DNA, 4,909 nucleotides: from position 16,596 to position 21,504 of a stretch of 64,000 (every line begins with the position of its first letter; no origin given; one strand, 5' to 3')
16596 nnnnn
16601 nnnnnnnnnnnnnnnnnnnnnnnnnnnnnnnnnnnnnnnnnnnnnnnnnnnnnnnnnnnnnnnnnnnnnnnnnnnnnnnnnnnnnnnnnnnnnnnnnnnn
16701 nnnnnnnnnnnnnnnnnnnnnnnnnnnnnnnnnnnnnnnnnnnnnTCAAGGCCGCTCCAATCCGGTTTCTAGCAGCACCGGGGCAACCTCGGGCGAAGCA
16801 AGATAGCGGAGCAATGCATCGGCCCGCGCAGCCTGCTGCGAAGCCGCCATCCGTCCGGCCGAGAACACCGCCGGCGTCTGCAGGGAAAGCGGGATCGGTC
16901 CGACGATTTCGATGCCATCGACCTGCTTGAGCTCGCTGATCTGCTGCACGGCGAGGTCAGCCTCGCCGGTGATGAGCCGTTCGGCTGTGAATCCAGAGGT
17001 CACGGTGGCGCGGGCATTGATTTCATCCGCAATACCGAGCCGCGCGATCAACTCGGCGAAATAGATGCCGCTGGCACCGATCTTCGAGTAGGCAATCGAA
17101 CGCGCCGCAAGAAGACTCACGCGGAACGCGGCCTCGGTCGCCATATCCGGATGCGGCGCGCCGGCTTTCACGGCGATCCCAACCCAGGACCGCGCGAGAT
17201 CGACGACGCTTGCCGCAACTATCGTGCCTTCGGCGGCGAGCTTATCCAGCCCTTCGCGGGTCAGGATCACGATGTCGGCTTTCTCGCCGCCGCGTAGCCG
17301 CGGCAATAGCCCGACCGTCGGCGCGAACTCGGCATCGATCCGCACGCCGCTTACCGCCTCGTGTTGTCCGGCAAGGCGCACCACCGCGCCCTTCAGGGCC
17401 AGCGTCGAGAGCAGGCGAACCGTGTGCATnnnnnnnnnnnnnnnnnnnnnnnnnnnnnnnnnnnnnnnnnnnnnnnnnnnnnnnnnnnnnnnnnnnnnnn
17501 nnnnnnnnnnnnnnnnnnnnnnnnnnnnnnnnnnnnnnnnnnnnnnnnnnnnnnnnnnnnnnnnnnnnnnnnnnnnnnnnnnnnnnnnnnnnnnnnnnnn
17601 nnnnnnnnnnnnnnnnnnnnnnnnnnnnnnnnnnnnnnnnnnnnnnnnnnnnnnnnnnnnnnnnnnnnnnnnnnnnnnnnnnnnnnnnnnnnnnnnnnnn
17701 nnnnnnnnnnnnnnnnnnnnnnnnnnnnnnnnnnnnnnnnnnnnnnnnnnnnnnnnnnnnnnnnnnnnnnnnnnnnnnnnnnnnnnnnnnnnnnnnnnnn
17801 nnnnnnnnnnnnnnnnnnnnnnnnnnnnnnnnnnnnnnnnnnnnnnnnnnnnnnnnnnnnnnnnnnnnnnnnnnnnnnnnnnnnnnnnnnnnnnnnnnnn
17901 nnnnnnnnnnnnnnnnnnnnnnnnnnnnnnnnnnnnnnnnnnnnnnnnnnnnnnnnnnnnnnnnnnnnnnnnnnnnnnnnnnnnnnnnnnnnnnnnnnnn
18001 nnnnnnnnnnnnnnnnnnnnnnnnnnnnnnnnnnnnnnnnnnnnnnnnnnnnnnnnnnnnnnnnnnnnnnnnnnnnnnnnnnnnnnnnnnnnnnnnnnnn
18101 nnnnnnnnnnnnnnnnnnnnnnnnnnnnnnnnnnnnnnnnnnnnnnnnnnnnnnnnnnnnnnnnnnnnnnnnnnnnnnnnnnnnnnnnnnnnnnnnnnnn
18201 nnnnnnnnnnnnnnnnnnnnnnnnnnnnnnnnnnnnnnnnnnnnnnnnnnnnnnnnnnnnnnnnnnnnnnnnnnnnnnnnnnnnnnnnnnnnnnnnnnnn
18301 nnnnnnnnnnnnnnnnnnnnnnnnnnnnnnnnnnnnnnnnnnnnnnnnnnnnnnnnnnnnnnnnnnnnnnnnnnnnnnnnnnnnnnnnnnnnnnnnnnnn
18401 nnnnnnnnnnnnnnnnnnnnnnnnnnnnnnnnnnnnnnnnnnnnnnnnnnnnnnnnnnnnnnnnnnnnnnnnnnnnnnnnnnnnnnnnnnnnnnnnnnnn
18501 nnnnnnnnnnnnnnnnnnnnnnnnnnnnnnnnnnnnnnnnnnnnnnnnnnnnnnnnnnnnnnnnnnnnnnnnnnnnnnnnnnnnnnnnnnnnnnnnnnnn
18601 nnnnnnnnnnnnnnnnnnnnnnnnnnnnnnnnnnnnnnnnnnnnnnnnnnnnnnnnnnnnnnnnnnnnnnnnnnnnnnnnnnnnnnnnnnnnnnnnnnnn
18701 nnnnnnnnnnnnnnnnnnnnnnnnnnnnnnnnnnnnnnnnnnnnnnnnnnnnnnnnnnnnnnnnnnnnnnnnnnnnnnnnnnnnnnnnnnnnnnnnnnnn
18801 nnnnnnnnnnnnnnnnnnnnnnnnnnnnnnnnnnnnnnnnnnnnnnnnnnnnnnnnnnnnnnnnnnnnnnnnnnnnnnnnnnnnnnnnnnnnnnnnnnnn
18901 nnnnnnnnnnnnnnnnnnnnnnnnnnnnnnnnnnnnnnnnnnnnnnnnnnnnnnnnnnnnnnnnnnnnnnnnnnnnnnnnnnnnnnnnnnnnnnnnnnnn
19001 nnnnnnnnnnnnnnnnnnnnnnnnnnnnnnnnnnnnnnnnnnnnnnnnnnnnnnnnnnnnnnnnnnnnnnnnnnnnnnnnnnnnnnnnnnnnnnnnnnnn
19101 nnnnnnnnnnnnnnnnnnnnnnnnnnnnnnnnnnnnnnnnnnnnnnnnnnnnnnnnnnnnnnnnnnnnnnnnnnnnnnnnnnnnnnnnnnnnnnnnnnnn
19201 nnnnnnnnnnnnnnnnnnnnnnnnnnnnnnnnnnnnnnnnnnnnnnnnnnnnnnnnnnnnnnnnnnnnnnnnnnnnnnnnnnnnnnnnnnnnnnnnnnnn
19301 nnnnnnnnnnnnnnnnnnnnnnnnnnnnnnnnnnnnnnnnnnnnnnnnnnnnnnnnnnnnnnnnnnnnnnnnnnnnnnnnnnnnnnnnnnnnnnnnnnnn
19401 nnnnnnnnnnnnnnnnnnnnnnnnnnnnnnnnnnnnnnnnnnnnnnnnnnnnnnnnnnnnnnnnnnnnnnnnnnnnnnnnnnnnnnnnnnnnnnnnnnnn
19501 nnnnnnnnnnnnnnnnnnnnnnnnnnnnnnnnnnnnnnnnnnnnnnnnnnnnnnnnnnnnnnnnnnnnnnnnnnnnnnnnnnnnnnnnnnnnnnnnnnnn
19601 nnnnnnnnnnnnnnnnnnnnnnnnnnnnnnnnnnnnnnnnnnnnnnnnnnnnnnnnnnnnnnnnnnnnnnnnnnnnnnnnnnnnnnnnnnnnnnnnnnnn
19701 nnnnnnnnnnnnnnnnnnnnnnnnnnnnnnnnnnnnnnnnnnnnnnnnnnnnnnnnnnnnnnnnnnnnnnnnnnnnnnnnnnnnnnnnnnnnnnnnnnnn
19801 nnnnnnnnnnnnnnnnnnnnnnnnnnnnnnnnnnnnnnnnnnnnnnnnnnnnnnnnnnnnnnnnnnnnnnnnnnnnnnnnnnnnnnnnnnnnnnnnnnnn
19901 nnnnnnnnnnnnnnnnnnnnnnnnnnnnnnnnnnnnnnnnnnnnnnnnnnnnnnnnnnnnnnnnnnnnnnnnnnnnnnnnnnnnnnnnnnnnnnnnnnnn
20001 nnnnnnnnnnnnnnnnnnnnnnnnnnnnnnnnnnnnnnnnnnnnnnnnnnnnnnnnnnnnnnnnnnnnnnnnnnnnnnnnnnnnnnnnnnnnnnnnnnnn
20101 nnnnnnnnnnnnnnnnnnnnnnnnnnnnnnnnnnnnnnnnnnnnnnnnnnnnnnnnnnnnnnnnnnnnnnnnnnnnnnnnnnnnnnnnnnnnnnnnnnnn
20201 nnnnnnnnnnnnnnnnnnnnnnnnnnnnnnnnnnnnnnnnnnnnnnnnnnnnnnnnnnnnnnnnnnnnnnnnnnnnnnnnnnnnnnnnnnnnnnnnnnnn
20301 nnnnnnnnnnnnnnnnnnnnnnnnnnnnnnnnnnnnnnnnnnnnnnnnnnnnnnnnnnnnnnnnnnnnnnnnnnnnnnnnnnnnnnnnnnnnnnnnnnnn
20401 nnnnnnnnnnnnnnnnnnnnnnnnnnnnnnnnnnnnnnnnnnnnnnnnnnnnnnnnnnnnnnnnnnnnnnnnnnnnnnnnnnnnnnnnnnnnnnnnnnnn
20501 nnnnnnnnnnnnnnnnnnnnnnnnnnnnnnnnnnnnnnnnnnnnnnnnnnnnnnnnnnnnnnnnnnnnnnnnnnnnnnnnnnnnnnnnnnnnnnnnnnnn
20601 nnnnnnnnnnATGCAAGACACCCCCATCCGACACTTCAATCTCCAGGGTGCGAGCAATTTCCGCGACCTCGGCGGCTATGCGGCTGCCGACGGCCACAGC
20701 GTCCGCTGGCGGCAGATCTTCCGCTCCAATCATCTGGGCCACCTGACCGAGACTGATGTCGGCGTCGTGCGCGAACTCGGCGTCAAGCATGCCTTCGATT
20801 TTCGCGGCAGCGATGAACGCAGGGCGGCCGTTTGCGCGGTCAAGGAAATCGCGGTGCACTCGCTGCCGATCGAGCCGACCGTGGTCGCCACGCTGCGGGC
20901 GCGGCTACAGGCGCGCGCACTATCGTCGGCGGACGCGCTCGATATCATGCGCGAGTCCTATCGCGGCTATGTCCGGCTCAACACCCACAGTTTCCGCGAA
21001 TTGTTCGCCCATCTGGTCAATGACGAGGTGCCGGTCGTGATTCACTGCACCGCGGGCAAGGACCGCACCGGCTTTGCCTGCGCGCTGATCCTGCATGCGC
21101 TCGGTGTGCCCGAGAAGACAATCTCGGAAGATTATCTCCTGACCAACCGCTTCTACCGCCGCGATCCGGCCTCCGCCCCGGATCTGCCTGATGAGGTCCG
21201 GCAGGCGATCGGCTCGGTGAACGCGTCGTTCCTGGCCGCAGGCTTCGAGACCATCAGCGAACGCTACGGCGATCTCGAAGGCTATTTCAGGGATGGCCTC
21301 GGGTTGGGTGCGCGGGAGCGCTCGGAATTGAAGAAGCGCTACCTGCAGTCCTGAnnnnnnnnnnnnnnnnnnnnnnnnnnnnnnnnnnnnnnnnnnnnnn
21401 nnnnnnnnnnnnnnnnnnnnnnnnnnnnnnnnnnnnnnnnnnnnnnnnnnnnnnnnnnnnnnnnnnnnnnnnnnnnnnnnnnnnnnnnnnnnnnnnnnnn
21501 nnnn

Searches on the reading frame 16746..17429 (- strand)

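Call 93: search_protein_families(library=pfam, proteins=[window:16746-17429:-], max_evalue=0.00001)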
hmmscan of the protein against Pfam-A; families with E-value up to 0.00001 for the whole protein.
window:16746-17429:- (227 aa): 1 family
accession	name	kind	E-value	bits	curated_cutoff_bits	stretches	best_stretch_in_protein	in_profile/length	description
PF13531.11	SBP_bac_11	-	2.6e-35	122.7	25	1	6-224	3-226/227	Bacterial extracellular solute-binding protein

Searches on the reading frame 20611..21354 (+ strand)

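Call 93: search_protein_families(library=pfam, proteins=[window:20611-21354:+], max_evalue=0.00001)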
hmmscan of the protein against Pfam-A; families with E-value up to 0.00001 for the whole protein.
window:20611-21354:+ (247 aa): 2 families
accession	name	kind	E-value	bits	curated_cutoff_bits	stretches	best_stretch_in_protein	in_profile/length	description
PF13350.11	Y_phosphatase3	-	4.4e-68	230.3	22.2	1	10-246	2-240/240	Tyrosine phosphatase family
PF22784.1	PTP-SAK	-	7.7e-06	26.5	27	0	133-171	82-119/153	Swiss Army Knife protein, DSP-PTPase phosphatase domain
